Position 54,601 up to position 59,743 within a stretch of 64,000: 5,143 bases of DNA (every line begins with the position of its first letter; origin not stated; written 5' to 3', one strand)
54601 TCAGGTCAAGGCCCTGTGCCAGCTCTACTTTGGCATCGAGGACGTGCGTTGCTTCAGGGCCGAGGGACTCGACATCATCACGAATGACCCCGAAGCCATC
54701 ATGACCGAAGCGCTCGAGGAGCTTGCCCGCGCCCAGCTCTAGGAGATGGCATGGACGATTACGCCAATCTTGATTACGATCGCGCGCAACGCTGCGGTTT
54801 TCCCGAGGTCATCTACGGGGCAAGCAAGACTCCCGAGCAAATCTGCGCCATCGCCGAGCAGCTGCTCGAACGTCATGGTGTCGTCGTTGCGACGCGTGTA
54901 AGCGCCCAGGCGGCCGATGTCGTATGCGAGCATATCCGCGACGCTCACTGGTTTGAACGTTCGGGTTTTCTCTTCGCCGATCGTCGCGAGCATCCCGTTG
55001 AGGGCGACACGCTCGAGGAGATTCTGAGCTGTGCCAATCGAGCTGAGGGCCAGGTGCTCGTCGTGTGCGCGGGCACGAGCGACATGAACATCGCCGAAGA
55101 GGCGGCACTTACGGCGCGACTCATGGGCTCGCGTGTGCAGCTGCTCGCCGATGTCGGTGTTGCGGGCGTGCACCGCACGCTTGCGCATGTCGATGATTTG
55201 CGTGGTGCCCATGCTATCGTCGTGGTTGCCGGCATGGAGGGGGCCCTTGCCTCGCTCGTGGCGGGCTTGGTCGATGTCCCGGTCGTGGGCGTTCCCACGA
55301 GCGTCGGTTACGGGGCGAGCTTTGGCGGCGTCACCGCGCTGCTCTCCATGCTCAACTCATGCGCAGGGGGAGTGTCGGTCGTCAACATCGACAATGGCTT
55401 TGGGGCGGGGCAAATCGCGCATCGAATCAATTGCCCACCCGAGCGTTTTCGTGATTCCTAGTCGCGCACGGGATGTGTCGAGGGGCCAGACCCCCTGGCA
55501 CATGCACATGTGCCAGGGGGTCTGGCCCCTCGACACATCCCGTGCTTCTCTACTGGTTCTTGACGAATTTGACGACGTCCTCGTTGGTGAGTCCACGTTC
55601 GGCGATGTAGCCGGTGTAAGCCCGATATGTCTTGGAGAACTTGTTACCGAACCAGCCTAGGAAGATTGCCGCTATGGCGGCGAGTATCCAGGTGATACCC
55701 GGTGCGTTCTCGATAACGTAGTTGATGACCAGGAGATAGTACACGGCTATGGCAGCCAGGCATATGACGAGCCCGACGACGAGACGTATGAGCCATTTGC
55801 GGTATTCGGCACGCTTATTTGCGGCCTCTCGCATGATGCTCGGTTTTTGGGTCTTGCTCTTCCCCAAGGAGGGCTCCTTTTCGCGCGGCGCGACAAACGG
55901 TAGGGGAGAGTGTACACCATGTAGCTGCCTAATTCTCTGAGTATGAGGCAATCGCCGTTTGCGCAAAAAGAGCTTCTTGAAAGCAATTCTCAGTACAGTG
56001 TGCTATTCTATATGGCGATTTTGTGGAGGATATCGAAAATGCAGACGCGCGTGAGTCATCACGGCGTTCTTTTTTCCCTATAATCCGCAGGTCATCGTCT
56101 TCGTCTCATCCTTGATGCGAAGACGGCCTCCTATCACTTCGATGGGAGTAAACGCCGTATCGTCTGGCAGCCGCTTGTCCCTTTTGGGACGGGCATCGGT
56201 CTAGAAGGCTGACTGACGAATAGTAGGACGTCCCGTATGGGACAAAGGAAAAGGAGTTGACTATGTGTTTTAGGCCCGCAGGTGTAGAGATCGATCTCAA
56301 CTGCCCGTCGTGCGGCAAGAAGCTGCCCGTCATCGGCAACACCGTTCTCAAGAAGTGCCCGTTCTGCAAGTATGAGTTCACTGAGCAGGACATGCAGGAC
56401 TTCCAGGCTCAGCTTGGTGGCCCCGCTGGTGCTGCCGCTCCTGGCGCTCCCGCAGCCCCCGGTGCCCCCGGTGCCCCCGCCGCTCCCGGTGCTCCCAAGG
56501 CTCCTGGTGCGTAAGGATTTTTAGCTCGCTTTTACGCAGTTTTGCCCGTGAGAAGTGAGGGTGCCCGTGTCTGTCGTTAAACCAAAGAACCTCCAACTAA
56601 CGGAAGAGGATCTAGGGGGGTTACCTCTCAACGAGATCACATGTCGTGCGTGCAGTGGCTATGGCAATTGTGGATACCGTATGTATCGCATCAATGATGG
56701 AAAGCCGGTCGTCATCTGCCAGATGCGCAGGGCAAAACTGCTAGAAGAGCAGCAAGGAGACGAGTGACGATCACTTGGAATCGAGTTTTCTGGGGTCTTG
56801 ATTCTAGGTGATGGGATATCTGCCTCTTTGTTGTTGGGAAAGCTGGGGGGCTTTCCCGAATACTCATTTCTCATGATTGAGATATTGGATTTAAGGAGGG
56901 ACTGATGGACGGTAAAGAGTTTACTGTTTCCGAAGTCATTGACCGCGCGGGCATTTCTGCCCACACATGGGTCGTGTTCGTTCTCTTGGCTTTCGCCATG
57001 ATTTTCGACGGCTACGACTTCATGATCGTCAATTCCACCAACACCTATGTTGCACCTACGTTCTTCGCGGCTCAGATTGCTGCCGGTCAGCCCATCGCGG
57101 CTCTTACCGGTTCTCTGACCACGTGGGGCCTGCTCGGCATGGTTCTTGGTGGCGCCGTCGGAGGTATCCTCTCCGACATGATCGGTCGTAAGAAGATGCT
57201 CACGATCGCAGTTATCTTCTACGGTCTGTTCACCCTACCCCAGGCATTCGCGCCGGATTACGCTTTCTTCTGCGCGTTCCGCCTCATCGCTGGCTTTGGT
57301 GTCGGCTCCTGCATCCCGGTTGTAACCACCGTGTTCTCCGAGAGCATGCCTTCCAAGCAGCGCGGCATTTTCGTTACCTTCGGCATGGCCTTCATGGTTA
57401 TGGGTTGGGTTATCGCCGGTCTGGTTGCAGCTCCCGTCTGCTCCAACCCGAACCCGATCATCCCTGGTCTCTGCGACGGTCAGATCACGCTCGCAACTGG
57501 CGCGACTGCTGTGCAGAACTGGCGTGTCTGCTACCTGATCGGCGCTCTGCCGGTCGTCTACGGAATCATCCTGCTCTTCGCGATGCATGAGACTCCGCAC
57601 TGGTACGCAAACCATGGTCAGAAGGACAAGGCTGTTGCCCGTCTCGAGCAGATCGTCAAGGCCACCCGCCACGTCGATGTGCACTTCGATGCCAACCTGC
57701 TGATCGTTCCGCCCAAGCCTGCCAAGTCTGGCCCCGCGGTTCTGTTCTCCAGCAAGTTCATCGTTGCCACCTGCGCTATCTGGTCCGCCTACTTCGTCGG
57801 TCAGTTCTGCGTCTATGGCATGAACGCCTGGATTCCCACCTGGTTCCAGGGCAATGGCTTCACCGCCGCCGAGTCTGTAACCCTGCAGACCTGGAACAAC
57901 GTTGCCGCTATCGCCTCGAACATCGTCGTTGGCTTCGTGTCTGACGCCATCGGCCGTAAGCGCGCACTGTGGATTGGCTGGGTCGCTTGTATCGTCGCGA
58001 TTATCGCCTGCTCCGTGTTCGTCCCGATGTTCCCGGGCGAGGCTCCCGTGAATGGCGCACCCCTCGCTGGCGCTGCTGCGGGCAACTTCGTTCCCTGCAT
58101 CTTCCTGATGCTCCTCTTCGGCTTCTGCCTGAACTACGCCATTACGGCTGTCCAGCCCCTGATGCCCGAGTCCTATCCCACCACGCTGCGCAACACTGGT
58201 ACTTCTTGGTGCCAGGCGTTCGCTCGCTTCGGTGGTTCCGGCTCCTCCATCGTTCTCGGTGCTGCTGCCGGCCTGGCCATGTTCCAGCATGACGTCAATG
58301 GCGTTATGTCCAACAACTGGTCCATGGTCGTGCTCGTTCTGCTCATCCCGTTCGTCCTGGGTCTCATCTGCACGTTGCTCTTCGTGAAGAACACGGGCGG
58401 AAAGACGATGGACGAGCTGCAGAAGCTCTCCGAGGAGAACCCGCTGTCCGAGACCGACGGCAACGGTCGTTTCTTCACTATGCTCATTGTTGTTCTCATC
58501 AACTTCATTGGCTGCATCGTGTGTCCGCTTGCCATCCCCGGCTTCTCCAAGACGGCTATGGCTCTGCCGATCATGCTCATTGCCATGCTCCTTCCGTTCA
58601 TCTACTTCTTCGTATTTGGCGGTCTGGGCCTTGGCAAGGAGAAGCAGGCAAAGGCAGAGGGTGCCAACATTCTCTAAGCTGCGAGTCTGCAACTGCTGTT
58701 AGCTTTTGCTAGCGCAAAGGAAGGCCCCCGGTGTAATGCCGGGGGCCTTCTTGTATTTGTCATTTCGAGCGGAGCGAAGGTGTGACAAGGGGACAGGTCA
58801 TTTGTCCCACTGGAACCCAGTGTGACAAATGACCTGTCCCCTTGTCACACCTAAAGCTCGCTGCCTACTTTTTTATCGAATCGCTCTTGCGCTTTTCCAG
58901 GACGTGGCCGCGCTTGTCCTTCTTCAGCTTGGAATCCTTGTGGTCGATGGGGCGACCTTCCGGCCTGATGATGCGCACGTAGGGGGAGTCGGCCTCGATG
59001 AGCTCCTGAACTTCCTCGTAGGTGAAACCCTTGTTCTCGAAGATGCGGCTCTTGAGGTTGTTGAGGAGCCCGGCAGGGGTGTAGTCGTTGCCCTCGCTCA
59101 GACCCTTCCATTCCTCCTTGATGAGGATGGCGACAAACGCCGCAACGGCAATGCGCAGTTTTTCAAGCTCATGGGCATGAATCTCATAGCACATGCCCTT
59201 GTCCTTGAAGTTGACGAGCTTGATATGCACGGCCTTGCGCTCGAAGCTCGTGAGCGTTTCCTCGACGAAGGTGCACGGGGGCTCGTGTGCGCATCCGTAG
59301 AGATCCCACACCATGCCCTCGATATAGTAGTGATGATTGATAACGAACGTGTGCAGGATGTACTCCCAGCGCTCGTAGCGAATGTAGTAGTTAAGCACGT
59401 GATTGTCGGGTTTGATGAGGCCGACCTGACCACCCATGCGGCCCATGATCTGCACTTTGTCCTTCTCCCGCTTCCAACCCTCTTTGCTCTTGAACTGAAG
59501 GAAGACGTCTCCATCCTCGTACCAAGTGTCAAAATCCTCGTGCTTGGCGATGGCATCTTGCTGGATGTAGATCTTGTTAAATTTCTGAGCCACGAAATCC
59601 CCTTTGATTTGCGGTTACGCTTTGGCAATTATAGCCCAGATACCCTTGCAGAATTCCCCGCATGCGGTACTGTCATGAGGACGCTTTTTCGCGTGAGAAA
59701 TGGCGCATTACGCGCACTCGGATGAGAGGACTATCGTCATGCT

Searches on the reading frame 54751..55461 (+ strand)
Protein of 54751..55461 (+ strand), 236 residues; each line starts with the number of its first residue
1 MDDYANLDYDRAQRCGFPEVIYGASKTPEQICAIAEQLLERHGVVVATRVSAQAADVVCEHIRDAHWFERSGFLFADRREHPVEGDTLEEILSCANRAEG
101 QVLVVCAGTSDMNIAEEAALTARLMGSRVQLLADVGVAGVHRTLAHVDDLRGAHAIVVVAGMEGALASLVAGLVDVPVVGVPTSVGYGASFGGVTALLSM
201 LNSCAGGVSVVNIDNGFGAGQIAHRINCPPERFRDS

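Call 48: find_encoding_contigs(protein=window:54751-55461:+, flank=1200, max_places=10)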
Protein window:54751-55461:+ (236 aa): 8 contigs read that carry it; 7 places shown.
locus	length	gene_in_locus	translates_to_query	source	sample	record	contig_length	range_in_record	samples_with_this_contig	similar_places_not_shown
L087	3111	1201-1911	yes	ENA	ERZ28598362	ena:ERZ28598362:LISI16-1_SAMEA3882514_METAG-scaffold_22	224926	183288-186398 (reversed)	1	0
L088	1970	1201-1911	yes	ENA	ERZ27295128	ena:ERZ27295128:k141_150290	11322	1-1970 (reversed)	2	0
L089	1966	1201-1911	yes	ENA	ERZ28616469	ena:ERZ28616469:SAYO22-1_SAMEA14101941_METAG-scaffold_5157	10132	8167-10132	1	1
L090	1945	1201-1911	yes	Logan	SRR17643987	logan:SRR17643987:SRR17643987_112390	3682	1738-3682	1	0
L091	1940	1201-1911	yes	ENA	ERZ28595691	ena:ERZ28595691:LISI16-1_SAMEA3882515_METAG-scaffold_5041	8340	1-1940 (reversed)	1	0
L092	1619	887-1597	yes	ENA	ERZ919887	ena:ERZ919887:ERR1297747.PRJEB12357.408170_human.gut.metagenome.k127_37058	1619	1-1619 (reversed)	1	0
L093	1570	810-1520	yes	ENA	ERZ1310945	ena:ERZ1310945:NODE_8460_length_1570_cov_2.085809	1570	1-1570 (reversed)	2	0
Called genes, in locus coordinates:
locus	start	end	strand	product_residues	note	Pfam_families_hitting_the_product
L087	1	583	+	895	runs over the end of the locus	PF00133:tRNA-synt_1, PF09334:tRNA-synt_1g, PF13603:tRNA-synt_1_2 (faint), PF09334:tRNA-synt_1g (weak), PF08264:Anticodon_1, PF10458:Val_tRNA-synt_C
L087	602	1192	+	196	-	PF02525:Flavodoxin_2, PF03358:FMN_red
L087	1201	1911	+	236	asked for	PF00731:AIRC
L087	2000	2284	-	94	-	-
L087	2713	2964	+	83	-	-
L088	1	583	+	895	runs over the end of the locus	PF00133:tRNA-synt_1, PF09334:tRNA-synt_1g, PF13603:tRNA-synt_1_2 (faint), PF09334:tRNA-synt_1g (weak), PF08264:Anticodon_1, PF10458:Val_tRNA-synt_C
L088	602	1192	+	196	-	PF02525:Flavodoxin_2, PF03358:FMN_red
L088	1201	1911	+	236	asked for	PF00731:AIRC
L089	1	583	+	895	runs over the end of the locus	PF00133:tRNA-synt_1, PF09334:tRNA-synt_1g, PF13603:tRNA-synt_1_2 (faint), PF09334:tRNA-synt_1g (weak), PF08264:Anticodon_1, PF10458:Val_tRNA-synt_C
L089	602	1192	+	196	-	PF02525:Flavodoxin_2, PF03358:FMN_red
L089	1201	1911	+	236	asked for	PF00731:AIRC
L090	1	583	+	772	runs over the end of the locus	?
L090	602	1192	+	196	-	PF02525:Flavodoxin_2, PF03358:FMN_red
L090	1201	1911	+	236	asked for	PF00731:AIRC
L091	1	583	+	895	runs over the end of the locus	PF00133:tRNA-synt_1, PF09334:tRNA-synt_1g, PF13603:tRNA-synt_1_2 (faint), PF09334:tRNA-synt_1g (weak), PF08264:Anticodon_1, PF10458:Val_tRNA-synt_C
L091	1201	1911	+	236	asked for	PF00731:AIRC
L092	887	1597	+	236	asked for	PF00731:AIRC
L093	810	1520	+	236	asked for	PF00731:AIRC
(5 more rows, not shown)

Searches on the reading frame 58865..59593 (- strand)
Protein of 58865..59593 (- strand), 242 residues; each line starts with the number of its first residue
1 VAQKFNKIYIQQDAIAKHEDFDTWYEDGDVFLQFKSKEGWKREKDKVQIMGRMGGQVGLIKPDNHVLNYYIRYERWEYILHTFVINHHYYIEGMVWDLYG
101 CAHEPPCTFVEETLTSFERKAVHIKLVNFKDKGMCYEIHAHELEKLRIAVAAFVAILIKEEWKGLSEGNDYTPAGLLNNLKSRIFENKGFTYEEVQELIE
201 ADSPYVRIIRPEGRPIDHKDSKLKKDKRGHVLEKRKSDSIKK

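Call 50: find_encoding_contigs(protein=window:58865-59593:-, flank=1200, max_places=10)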
Protein window:58865-59593:- (242 aa): 21 contigs read that carry it; 10 places shown.
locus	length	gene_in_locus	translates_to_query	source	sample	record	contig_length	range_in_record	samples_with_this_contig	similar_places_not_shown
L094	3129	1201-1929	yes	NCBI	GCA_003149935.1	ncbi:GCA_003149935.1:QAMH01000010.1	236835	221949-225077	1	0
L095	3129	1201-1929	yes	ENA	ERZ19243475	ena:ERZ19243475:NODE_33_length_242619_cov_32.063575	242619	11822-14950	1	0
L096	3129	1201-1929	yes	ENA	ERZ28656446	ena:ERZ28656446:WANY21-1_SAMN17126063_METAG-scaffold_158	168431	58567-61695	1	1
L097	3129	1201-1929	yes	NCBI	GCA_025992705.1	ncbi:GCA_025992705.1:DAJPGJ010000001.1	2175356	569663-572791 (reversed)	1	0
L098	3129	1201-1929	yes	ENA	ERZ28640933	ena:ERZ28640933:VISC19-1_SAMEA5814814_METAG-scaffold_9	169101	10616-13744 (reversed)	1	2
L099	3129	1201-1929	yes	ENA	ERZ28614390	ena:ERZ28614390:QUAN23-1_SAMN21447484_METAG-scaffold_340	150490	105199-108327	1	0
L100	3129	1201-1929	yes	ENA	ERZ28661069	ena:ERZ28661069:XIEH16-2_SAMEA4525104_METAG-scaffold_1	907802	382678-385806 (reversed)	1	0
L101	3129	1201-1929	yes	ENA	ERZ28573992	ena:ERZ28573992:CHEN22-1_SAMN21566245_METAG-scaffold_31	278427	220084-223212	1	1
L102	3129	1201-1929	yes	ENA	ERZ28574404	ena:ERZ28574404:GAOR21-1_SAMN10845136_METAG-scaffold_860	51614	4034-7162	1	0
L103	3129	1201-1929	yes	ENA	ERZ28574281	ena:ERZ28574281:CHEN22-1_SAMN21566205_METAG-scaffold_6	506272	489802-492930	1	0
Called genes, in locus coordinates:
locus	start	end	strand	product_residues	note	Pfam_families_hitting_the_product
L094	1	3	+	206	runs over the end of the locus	PF13483:Lactamase_B_3, PF12706:Lactamase_B_2 (weak)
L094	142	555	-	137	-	PF00582:Usp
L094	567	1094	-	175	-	PF00254:FKBP_C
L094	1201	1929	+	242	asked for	-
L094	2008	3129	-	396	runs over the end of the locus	PF02796:HTH_7 (faint), PF13384:HTH_23 (faint), PF08281:Sigma70_r4_2 (faint), PF13936:HTH_38, PF13565:HTH_32 (weak), PF00665:rve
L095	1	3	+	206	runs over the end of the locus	PF13483:Lactamase_B_3, PF12706:Lactamase_B_2 (weak)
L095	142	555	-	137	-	PF00582:Usp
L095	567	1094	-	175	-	PF00254:FKBP_C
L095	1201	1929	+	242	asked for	-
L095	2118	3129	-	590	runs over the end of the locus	PF00083:Sugar_tr, PF07690:MFS_1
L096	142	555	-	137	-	PF00582:Usp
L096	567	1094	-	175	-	PF00254:FKBP_C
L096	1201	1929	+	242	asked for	-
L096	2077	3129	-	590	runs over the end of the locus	PF00083:Sugar_tr, PF07690:MFS_1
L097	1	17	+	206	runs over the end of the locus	PF13483:Lactamase_B_3, PF12706:Lactamase_B_2 (weak)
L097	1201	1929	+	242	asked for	-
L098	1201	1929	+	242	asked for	-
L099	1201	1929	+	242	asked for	-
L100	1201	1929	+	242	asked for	-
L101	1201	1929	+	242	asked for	-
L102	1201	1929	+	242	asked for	-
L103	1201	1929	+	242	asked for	-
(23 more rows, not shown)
